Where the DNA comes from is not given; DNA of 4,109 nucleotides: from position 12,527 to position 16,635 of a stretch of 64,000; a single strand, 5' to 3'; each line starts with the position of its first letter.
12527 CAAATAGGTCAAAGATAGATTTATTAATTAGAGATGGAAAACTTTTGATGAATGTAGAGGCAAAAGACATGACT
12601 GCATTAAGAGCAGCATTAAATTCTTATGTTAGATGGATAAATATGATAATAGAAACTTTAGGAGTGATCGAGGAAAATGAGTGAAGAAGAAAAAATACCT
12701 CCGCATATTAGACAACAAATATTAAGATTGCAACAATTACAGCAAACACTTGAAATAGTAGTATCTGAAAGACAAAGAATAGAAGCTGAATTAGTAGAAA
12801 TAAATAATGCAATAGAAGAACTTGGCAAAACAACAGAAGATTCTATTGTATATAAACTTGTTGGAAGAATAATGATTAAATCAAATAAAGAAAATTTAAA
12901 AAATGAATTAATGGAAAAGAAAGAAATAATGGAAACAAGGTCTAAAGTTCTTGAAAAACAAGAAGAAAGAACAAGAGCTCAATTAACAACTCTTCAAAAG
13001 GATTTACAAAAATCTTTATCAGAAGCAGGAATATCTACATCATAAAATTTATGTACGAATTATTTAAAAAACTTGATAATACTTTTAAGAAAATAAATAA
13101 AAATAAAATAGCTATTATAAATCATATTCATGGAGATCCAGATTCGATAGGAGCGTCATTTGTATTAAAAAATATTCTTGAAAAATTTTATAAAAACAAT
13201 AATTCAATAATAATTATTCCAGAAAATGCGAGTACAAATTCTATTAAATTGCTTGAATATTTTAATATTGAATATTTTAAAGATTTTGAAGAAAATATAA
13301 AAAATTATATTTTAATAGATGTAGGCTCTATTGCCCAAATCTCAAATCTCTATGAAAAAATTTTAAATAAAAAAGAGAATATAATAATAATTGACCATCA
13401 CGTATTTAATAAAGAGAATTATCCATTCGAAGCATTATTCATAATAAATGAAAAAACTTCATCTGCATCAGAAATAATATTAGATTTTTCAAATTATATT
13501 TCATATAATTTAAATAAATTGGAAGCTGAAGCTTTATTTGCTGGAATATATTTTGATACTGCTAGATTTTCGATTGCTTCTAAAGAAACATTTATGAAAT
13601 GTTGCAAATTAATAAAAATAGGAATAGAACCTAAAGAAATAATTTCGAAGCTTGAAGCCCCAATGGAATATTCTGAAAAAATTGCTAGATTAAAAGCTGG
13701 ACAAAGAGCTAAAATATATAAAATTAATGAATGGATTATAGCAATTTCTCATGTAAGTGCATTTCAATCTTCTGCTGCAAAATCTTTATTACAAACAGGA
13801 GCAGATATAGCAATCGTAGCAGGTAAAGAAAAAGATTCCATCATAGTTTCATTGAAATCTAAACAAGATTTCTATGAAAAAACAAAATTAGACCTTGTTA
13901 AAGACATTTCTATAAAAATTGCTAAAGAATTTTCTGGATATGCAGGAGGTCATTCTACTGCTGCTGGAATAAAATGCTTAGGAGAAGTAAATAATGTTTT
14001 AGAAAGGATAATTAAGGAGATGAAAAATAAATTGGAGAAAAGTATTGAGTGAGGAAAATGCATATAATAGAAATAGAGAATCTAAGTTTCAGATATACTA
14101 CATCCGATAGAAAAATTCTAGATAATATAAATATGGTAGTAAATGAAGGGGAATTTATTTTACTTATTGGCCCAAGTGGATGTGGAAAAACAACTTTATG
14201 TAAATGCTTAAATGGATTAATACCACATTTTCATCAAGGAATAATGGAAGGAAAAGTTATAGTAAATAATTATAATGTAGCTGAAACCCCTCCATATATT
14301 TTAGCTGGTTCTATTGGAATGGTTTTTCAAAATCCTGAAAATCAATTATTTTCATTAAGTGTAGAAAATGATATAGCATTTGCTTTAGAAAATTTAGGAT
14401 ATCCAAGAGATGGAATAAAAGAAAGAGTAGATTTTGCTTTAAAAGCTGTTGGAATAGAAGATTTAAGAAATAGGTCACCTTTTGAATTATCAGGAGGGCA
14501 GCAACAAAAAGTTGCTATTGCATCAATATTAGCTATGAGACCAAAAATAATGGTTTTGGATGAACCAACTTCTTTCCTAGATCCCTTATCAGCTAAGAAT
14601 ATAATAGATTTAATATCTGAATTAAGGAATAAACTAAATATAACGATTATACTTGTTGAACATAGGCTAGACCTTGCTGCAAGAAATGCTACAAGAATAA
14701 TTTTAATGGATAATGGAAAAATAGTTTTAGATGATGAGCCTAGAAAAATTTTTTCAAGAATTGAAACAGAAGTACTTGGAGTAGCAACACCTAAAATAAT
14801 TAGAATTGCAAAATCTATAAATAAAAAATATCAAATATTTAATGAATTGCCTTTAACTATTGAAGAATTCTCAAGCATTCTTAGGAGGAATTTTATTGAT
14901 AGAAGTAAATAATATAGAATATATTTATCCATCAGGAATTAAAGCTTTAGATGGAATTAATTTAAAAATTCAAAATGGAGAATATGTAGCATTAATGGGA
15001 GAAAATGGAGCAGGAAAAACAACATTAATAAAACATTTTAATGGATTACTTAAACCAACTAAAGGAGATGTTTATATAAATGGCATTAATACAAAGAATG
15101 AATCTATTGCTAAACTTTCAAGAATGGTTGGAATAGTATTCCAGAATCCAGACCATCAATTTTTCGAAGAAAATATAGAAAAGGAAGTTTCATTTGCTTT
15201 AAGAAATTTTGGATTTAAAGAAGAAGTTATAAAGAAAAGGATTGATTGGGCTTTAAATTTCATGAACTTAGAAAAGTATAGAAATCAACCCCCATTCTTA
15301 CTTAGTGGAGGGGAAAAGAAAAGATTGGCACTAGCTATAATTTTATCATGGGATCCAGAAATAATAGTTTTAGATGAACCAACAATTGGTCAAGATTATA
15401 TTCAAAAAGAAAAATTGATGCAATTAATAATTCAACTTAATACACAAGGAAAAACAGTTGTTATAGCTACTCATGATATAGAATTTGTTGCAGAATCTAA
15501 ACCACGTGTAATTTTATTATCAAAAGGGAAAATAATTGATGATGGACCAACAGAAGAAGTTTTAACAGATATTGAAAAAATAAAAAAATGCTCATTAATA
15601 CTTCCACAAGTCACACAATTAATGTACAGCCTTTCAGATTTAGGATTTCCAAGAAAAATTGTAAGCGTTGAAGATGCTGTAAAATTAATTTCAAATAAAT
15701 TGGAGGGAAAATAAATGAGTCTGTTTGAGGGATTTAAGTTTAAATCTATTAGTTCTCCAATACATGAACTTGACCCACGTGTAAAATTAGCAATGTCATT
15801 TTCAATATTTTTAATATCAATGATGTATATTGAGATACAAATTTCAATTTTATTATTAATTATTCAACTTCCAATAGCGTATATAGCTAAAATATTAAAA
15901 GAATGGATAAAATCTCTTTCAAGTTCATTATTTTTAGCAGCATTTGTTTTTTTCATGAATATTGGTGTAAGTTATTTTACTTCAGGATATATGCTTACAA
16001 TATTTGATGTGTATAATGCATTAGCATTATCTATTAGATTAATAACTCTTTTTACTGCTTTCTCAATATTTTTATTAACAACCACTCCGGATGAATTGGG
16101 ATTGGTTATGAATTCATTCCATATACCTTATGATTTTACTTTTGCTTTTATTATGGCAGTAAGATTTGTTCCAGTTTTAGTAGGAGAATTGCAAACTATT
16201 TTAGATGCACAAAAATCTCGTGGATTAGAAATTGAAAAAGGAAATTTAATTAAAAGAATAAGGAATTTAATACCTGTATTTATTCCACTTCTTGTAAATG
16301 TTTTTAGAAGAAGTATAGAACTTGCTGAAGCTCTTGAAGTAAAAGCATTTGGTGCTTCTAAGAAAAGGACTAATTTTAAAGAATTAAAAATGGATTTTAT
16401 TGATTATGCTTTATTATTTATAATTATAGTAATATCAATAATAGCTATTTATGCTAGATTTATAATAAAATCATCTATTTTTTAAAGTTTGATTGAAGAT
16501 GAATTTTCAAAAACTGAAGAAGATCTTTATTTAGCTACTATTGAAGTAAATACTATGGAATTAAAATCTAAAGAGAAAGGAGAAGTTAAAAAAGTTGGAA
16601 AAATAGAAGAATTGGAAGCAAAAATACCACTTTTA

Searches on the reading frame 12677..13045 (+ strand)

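Call 16: search_protein_families(library=pfam, proteins=[window:12677-13045:+], max_evalue=0.001)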
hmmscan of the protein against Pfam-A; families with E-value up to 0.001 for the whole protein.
window:12677-13045:+ (122 aa): 1 family
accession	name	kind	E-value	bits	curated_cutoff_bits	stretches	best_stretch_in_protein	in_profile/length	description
PF01920.25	Prefoldin_2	-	1.7e-21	76.6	27.6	1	13-115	2-104/106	Prefoldin subunit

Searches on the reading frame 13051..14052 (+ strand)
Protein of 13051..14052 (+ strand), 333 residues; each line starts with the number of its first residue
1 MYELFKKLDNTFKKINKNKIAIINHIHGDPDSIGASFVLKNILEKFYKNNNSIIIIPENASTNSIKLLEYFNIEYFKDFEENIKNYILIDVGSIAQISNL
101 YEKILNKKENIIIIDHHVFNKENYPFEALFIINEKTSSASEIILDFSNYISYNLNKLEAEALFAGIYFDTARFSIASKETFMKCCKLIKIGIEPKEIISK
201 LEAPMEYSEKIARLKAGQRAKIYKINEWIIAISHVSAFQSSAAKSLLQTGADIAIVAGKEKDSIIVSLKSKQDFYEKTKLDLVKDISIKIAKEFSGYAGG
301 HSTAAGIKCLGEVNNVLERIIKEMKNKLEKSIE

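Call 16: search_protein_families(library=pfam, proteins=[window:13051-14052:+], max_evalue=0.001)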
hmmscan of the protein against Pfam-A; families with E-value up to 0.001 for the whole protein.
window:13051-14052:+ (333 aa): 1 family
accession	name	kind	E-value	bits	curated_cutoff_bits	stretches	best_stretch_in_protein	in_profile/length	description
PF01368.27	DHH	-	4.4e-15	56.5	28.1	1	19-166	1-125/125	DHH family, N-terminal domain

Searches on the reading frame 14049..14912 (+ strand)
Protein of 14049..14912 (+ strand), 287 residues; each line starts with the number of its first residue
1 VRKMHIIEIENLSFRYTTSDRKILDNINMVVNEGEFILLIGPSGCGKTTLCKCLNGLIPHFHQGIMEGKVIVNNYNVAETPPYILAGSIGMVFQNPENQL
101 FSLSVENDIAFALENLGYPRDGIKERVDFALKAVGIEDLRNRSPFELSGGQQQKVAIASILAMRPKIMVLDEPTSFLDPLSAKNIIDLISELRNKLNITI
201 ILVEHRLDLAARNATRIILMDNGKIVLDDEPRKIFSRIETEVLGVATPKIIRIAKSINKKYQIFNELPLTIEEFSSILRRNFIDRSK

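Call 16: search_protein_families(library=pfam, proteins=[window:14049-14912:+], max_evalue=0.001)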
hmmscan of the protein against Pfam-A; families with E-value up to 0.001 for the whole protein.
window:14049-14912:+ (287 aa): 9 families
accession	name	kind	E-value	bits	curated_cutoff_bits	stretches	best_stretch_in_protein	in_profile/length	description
PF00005.33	ABC_tran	-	1.8e-30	106.7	25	1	24-175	1-137/137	ABC transporter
PF13304.12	AAA_21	-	1e-12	49.2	27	1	124-202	211-295/304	AAA domain, putative AbiEii toxin, Type IV TA system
PF02463.25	SMC_N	-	4.6e-08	33.2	40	1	34-223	24-217/220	RecF/RecN/SMC N terminal domain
PF05621.17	TniB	-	0.00012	22.1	22.4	0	151-203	106-160/189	Bacterial TniB protein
PF13401.12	AAA_22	-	0.00019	22.2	27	1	34-59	5-30/130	AAA domain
PF10662.15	PduV-EutP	-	0.00023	21.4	21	1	37-57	4-24/143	Ethanolamine utilisation - propanediol utilisation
PF01078.27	Mg_chelatase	-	0.00031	20.6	20.3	1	35-63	23-51/207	Magnesium chelatase, subunit ChlI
PF13481.12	AAA_25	-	0.00046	20.3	27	0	26-51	25-50/195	AAA domain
PF13191.12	AAA_16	-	0.00074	20.5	32.6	0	32-73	20-63/167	AAA ATPase domain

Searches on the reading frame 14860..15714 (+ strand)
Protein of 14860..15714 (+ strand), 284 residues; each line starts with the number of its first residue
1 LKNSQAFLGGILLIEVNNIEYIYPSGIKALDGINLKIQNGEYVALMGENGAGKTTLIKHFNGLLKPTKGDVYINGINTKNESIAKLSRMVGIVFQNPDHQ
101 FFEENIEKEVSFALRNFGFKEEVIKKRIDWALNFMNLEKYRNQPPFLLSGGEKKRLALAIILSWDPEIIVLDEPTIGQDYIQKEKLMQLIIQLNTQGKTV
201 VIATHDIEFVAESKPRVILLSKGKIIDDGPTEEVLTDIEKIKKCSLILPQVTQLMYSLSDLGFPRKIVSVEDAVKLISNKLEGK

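Call 16: search_protein_families(library=pfam, proteins=[window:14860-15714:+], max_evalue=0.001)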
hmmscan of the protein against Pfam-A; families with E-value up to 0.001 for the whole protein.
window:14860-15714:+ (284 aa): 6 families
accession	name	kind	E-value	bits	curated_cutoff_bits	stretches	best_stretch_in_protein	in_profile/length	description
PF00005.33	ABC_tran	-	4.8e-32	111.9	25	1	30-175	1-136/137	ABC transporter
PF13304.12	AAA_21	-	7.3e-11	43.1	27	1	117-210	220-303/304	AAA domain, putative AbiEii toxin, Type IV TA system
PF02463.25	SMC_N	-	5.7e-08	32.9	40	1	41-211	25-203/220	RecF/RecN/SMC N terminal domain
PF05783.17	DLIC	-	0.0005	19.5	19.7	1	36-93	21-79/471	Dynein light intermediate chain (DLIC)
PF13555.12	AAA_29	-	0.00063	19.9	27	0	33-74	15-55/61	P-loop containing region of AAA domain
PF06745.19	ATPase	-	0.00072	19.4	26.6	0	24-95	2-75/231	KaiC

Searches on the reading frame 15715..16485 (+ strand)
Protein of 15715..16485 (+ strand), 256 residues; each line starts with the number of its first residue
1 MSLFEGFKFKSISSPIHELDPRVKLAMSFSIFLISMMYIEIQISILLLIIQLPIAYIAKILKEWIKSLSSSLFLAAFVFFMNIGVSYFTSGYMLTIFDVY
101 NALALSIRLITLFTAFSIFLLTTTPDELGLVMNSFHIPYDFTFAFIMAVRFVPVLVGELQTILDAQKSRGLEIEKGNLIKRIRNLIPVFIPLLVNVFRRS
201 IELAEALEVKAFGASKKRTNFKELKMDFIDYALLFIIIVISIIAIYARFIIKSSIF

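Call 16: search_protein_families(library=pfam, proteins=[window:15715-16485:+], max_evalue=0.001)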
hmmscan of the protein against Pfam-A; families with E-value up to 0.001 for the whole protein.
window:15715-16485:+ (256 aa): 1 family
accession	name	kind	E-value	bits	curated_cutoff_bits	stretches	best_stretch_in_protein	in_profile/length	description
PF02361.21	CbiQ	-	1.1e-29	104.1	25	1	13-217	2-212/216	Cobalt transport protein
